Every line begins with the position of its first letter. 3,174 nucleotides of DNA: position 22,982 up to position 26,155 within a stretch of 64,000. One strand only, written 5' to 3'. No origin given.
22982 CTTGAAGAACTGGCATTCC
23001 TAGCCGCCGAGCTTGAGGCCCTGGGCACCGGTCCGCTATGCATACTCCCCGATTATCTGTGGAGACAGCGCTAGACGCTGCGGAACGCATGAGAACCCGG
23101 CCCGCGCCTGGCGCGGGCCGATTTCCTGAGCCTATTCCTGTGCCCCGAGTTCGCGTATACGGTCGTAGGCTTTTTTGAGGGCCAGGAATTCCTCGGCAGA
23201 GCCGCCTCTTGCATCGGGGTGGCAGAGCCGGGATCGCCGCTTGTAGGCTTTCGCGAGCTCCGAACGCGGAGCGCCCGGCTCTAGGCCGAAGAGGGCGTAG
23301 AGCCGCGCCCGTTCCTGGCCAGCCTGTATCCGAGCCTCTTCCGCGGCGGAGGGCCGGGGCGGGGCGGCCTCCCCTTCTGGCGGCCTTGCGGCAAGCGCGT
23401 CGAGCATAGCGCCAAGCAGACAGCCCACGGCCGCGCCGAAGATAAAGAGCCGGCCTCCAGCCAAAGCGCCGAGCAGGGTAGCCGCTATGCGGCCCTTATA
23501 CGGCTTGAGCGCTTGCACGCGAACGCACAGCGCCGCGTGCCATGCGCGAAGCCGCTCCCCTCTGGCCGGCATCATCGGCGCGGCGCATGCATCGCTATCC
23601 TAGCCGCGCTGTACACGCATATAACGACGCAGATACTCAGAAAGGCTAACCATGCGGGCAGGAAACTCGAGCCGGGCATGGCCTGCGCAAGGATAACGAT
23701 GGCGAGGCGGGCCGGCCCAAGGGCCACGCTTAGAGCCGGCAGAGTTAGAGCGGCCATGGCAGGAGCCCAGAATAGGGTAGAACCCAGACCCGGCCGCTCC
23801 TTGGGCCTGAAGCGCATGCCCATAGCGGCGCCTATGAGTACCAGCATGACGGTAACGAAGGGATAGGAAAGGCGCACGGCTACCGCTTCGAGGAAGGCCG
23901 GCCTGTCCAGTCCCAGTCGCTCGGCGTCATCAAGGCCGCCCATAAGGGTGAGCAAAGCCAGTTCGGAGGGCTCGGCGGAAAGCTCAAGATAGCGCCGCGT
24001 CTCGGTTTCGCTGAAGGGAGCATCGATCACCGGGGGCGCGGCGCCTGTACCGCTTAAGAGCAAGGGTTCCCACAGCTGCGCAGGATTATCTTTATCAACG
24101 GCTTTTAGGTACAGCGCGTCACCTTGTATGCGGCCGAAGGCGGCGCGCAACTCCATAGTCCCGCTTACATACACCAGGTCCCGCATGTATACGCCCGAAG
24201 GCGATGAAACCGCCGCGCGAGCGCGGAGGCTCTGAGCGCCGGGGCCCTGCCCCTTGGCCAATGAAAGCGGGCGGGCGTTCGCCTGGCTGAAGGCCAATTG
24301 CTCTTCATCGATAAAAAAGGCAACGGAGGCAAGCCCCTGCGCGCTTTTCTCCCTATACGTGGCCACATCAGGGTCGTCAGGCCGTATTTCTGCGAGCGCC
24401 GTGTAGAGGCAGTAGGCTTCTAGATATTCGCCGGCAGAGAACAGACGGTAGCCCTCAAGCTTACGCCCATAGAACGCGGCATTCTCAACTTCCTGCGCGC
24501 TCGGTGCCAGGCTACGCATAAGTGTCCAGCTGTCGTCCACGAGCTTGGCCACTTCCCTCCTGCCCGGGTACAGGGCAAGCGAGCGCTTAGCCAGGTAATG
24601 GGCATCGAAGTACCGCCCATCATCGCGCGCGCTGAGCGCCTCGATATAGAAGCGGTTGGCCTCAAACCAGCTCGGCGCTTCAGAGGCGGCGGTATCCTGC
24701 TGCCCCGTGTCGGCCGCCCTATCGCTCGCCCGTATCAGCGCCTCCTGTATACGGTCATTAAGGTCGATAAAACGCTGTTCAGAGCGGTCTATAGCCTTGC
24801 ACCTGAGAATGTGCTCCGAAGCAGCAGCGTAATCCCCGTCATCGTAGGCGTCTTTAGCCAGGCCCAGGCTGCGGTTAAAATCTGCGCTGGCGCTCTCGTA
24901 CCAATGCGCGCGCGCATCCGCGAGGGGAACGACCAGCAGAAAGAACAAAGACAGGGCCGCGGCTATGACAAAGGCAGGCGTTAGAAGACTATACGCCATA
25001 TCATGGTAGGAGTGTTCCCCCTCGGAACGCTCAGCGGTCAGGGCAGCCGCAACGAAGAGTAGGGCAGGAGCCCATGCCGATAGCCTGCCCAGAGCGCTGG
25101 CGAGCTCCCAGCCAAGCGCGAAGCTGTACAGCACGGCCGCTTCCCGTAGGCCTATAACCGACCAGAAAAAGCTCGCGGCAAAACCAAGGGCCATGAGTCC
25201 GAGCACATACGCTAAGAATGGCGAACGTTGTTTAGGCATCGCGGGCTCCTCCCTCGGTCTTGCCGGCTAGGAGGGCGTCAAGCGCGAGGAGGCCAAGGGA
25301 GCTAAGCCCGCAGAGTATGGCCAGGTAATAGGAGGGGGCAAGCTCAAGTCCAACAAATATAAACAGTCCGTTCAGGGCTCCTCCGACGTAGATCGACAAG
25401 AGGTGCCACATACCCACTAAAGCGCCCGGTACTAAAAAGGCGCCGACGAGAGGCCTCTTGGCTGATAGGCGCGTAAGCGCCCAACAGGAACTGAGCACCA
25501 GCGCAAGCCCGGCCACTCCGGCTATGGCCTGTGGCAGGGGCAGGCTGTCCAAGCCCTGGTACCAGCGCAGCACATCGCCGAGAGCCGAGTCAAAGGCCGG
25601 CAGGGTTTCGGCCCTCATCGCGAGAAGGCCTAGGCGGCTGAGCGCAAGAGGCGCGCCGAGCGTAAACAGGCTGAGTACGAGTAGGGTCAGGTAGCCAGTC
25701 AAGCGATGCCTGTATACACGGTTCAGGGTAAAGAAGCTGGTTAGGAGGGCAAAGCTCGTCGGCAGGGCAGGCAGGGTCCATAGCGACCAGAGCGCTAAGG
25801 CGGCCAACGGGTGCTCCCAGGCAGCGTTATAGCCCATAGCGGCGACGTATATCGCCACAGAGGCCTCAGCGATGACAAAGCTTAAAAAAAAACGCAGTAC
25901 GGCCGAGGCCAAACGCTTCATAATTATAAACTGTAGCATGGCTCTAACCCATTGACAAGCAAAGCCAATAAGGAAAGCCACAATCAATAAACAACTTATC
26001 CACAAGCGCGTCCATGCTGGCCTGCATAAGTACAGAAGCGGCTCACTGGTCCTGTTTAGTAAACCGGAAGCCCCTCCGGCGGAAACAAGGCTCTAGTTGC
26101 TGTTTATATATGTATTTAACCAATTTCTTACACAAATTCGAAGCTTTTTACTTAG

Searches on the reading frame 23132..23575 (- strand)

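Call 76: search_protein_families(library=pfam, proteins=[window:23132-23575:-], max_evalue=0.01)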
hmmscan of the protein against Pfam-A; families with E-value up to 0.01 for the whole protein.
window:23132-23575:- (147 aa): 2 families
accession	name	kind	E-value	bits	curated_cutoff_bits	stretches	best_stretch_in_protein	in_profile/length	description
PF00226.36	DnaJ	-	3.6e-07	30.6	27.8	1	92-138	2-51/63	DnaJ domain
PF05433.20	Rick_17kDa_Anti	-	0.0015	18.8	24.2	0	27-41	22-36/43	Glycine zipper 2TM domain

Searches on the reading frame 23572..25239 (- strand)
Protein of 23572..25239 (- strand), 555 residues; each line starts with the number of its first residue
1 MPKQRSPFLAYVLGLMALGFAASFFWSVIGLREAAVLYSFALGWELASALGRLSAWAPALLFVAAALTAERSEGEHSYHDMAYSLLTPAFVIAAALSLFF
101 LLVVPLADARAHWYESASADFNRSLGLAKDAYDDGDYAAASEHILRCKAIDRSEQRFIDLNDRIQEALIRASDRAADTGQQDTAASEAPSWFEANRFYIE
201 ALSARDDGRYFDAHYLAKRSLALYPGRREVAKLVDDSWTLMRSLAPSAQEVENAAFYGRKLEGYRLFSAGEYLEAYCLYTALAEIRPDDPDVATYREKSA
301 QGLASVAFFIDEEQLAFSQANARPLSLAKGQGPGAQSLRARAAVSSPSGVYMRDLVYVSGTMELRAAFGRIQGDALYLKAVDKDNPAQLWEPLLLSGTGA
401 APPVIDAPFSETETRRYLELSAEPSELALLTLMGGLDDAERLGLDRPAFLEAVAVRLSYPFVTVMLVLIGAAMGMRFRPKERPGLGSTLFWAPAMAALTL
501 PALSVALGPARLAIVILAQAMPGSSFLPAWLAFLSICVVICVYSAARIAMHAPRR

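Call 16: search_protein_families(library=ncbifam, proteins=[window:23572-25239:-], max_evalue=0.01)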
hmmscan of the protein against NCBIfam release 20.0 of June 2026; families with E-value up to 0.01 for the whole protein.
window:23572-25239:- (555 aa): 1 family
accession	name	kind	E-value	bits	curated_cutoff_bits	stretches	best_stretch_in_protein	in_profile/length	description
TIGR04408.1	LptG_lptG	equivalog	0.0088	14.7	240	1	420-478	234-292/351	LPS export ABC transporter permease LptG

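Call 45: search_protein_families(library=pfam, alignment_id=A6, max_evalue=0.01)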
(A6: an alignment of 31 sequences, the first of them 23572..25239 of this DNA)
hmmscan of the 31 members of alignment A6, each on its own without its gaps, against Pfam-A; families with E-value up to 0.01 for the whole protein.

A. member 1, window:23572-25239:- (555 aa): 1 family
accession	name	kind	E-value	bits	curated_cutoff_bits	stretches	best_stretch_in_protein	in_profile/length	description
PF03739.19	LptF_LptG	-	0.00018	21.1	27.9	1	419-490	237-307/353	Lipopolysaccharide export system permease LptF/LptG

B. families by the number of members that match (of 31 scanned): 5 families
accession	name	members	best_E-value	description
PF03739.19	LptF_LptG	23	7.3e-10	Lipopolysaccharide export system permease LptF/LptG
PF14559.12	TPR_19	4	2.2e-08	Tetratricopeptide repeat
PF13428.12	TPR_14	4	1.8e-05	Tetratricopeptide repeat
PF12895.13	ANAPC3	2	0.0004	Anaphase-promoting complex, cyclosome, subunit 3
PF07719.23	TPR_2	2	0.0014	Tetratricopeptide repeat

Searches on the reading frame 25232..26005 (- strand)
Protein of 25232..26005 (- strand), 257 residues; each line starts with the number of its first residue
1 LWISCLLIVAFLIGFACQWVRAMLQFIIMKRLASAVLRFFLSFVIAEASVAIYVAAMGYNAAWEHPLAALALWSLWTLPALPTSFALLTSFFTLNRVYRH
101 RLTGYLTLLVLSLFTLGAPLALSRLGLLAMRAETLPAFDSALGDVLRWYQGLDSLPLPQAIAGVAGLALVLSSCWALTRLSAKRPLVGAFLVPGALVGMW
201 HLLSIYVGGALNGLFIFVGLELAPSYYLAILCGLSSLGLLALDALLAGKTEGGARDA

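Call 16: search_protein_families(library=ncbifam, proteins=[window:25232-26005:-], max_evalue=0.01)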
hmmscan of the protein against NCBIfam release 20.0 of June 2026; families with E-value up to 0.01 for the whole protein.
window:25232-26005:- (257 aa): 0 families

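Call 46: search_protein_families(library=pfam, alignment_id=A5, max_evalue=0.01)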
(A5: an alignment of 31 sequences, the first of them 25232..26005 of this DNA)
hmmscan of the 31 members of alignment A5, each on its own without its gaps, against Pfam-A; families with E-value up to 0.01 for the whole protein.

A. member 1, window:25232-26005:- (257 aa): 0 families

B. families by the number of members that match (of 31 scanned): 5 families
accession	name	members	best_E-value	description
PF13346.12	ABC2_membrane_5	1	0.0032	ABC-2 family transporter protein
PF04932.20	Wzy_C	1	0.0033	O-Antigen ligase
PF00032.22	Cytochrom_B_C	1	0.005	Cytochrome b(C-terminal)/b6/petD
PF13727.12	CoA_binding_3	1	0.0086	CoA-binding domain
PF13567.11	DUF4131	1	0.0098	Domain of unknown function (DUF4131)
